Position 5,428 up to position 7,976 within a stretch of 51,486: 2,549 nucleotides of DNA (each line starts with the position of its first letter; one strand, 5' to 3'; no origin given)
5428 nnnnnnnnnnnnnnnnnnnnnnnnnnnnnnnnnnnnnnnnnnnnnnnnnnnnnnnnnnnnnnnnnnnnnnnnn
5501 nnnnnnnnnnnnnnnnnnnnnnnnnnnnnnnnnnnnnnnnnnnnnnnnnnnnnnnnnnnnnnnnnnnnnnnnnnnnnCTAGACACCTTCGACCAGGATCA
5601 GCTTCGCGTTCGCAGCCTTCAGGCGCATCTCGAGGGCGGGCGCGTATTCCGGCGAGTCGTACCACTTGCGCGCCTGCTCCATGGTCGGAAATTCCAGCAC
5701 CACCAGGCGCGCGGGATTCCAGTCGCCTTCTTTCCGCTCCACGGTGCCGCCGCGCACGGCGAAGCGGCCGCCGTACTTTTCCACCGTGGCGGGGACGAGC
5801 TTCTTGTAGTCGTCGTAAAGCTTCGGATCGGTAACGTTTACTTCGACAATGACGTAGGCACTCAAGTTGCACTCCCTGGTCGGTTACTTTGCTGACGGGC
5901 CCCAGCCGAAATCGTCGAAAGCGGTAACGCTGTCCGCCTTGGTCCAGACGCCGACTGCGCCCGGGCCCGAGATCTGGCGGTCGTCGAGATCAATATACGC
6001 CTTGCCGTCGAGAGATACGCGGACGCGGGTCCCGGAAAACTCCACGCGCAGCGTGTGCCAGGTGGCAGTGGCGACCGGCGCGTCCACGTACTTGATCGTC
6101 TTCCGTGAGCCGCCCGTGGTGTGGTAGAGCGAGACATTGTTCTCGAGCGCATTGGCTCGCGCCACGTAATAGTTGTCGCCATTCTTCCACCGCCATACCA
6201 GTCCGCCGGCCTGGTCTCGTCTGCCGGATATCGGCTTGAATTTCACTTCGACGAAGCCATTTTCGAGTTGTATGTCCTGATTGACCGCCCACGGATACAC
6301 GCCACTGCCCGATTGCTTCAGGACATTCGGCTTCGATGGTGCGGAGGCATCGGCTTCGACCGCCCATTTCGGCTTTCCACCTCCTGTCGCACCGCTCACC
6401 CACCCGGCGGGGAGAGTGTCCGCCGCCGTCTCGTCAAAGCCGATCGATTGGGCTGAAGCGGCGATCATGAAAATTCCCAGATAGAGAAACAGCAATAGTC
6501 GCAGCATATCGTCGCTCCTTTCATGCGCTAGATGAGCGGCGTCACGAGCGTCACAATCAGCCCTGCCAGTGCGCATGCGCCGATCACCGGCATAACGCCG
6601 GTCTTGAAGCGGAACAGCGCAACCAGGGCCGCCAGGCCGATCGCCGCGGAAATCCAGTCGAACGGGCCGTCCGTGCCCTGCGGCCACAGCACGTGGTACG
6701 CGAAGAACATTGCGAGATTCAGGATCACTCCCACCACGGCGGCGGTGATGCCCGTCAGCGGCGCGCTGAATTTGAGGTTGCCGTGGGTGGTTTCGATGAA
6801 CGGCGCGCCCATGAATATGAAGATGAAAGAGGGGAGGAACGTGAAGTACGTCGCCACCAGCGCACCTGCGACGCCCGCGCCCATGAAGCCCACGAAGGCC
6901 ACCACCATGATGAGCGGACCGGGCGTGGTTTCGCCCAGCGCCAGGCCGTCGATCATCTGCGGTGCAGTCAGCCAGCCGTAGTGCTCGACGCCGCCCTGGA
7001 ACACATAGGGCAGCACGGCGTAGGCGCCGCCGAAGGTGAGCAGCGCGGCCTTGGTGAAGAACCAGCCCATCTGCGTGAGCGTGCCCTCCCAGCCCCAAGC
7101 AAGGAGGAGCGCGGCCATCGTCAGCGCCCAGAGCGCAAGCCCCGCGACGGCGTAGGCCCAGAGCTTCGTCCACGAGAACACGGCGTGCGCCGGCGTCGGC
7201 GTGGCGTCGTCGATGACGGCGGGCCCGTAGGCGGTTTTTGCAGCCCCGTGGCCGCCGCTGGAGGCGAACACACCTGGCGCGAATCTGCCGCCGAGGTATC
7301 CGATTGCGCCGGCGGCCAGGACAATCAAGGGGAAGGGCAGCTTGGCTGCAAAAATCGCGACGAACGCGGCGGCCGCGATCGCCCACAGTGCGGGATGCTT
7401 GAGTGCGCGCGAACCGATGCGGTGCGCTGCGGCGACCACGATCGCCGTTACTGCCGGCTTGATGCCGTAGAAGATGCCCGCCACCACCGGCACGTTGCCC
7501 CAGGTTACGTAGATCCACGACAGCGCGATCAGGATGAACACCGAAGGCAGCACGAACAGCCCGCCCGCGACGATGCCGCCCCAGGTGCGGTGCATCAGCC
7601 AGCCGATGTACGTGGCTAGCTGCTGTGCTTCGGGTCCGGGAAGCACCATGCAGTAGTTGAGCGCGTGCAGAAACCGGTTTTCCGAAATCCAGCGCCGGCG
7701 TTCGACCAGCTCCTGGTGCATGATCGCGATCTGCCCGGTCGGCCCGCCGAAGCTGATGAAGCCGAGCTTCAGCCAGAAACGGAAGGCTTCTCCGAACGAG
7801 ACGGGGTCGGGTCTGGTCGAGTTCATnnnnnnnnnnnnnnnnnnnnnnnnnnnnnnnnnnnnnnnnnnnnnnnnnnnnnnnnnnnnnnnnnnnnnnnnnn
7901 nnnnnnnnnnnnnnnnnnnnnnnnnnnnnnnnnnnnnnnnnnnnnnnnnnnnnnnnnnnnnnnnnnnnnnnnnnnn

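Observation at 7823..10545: Chromate operon carries three paralogous rhodanese modules, each fused to a different partner (SOD-like x2, ChrB C-domain x1)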

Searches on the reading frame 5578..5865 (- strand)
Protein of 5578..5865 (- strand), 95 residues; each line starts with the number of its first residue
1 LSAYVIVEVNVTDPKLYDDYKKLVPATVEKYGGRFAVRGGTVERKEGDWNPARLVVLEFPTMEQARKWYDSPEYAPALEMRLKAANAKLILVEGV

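Call 5: search_protein_families(library=pfam, proteins=[window:5578-5865:-], max_evalue=0.01)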
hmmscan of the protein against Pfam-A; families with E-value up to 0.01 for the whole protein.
window:5578-5865:- (95 aa): 1 family
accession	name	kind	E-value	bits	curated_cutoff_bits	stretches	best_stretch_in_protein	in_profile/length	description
PF07045.17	DUF1330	-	5.7e-36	123.2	23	1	2-95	1-94/94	Domain of unknown function (DUF1330)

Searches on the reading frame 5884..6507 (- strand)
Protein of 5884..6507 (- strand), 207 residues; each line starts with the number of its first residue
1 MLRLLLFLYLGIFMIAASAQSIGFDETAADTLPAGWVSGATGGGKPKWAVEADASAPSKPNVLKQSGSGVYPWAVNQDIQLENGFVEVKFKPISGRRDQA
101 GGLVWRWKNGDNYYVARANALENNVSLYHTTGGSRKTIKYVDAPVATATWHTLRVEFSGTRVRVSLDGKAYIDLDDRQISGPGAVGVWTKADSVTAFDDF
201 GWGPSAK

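Call 38: search_protein_families(library=pfam, proteins=[window:5884-6507:-], max_evalue=0.01)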
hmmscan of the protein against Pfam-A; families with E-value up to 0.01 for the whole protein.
window:5884-6507:- (207 aa): 3 families
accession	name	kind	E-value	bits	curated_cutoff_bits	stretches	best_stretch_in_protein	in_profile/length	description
PF06439.18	3keto-disac_hyd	-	2.4e-05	24.9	26.8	1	34-180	12-157/187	3-keto-disaccharide hydrolase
PF21708.4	Glyco_hydro_59_C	-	0.00029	21.3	27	1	95-200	71-170/175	Galactocerebrosidase, C-terminal lectin domain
PF02210.31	Laminin_G_2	-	0.0088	17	22.9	0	122-169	27-74/126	Laminin G domain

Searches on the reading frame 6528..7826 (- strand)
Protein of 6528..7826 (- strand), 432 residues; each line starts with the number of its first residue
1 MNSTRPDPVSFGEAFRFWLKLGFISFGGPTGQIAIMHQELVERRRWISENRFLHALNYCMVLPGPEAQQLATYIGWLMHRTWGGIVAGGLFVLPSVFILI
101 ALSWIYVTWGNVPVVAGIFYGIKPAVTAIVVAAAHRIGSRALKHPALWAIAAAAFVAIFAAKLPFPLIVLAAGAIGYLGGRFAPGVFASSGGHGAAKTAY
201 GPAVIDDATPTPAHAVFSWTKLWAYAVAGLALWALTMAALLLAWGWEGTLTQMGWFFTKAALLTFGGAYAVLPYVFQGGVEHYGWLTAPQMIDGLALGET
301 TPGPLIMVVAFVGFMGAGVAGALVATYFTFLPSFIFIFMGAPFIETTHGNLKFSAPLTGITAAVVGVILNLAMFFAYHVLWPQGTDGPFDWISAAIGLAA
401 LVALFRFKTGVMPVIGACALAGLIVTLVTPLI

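Call 4: search_protein_families(library=ncbifam, proteins=[window:6528-7826:-], max_evalue=0.01)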
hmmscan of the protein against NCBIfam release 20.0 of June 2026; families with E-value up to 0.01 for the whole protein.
window:6528-7826:- (432 aa): 3 families
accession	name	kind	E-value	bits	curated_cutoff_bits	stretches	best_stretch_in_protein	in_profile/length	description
TIGR00937.1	2A51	subfamily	2.6e-74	251.1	171.7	1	19-422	2-368/368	chromate efflux transporter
NF053760.1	ChrTpChrABac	equivalog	2.4e-31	109.3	250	2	23-174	15-169/178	chromate efflux transporter ChrA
NF053759.1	ChrTpChrBBac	equivalog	1.4e-27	96.6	250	2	19-158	9-148/180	chromate efflux transporter ChrB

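Call 5: search_protein_families(library=pfam, proteins=[window:6528-7826:-], max_evalue=0.01)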
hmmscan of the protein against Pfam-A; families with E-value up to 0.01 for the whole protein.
window:6528-7826:- (432 aa): 1 family
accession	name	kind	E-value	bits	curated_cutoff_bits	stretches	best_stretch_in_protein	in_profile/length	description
PF02417.20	Chromate_transp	-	6.2e-81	270.7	28.6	2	13-177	2-166/166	Chromate transporter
